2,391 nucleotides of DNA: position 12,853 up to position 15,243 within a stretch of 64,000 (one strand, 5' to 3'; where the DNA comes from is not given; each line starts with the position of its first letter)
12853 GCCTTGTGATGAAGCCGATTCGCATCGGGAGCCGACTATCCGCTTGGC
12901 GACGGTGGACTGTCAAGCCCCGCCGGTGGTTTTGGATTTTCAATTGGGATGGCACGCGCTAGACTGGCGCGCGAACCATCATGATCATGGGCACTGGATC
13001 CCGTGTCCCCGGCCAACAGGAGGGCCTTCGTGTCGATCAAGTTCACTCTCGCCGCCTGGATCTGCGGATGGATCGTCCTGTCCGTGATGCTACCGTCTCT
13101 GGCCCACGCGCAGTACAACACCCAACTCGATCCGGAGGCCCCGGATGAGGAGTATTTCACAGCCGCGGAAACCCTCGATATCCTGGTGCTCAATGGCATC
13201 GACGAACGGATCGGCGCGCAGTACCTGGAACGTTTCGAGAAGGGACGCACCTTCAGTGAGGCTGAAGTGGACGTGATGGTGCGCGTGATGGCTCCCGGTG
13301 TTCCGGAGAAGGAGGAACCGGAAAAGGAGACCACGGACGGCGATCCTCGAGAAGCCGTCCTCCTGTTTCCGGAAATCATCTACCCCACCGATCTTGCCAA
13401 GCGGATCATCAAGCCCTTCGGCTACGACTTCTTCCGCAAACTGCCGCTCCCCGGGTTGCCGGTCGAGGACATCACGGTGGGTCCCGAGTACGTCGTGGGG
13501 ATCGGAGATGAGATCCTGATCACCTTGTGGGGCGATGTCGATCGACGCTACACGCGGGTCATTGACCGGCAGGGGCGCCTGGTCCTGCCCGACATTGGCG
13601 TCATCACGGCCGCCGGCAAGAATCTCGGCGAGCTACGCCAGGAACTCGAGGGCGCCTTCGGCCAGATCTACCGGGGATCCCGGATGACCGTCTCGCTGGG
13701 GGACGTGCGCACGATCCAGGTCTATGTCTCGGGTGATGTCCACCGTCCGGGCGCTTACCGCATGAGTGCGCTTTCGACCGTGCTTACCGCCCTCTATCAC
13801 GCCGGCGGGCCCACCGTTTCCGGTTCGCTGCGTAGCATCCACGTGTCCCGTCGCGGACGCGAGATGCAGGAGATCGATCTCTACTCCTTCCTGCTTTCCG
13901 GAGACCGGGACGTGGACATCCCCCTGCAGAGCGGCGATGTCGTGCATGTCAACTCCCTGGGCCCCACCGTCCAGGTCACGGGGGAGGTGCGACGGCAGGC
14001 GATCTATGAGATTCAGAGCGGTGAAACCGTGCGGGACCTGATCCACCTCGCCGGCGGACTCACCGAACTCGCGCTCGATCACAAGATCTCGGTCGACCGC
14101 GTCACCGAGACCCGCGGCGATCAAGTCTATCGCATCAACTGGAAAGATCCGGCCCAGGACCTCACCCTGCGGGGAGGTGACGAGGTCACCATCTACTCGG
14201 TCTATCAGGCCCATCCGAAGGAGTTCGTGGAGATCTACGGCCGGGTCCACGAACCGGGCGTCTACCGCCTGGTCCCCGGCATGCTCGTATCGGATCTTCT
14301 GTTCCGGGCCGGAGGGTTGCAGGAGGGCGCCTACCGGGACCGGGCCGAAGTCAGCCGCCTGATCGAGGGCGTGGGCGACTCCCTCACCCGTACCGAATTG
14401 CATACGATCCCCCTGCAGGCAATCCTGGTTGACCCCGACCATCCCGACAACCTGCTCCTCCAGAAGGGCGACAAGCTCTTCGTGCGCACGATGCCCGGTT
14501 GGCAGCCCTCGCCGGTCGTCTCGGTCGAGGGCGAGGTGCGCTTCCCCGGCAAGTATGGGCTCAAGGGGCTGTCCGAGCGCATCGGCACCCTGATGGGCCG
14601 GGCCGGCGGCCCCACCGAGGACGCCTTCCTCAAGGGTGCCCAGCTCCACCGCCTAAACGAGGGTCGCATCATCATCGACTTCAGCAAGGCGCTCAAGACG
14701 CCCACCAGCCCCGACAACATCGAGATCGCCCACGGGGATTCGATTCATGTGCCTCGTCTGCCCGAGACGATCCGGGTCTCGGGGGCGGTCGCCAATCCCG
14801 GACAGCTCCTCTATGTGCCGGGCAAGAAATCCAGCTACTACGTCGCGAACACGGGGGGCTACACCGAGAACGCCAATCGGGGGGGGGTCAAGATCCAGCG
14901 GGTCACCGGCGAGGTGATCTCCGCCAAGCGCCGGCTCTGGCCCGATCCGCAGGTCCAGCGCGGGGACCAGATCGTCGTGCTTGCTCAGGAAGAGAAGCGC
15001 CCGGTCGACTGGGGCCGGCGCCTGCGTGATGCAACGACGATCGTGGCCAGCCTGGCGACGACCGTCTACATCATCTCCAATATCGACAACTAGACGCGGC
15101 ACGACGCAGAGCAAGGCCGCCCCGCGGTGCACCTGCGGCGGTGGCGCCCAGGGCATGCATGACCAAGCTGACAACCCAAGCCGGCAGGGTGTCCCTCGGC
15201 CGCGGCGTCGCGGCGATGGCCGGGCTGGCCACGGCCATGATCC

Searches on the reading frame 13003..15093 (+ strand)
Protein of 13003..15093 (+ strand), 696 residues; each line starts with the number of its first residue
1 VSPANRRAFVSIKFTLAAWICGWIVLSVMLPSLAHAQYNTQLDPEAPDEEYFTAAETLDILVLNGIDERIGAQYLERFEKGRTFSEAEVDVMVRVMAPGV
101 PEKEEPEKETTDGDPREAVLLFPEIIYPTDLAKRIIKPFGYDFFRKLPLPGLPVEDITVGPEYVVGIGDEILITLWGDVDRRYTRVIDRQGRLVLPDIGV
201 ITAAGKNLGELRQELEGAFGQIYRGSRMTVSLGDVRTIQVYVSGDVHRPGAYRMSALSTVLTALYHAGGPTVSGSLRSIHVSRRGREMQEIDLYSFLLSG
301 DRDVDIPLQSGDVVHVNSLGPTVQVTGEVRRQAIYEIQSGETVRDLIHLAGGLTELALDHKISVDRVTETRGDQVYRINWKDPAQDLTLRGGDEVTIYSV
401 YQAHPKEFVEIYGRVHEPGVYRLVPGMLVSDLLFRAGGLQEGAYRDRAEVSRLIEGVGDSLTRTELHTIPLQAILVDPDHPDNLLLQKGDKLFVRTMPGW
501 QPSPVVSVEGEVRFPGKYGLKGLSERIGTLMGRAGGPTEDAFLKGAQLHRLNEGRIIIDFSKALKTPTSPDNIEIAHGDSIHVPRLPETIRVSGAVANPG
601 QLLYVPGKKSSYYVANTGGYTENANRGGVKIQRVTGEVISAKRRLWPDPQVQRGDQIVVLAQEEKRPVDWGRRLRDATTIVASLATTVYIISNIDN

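Call 93: search_protein_families(library=pfam, proteins=[window:13003-15093:+], max_evalue=0.001)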
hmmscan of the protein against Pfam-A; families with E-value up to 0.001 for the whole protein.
window:13003-15093:+ (696 aa): 3 families
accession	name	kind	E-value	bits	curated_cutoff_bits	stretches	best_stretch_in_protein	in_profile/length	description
PF10531.15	SLBB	-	2.8e-45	152.4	27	3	240-291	2-54/55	SLBB domain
PF22461.2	SLBB_2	-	4.1e-35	120.2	27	2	239-316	2-79/79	SLBB domain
PF02563.21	Poly_export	-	3.4e-14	53.2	28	1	160-232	4-76/77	Polysaccharide biosynthesis/export protein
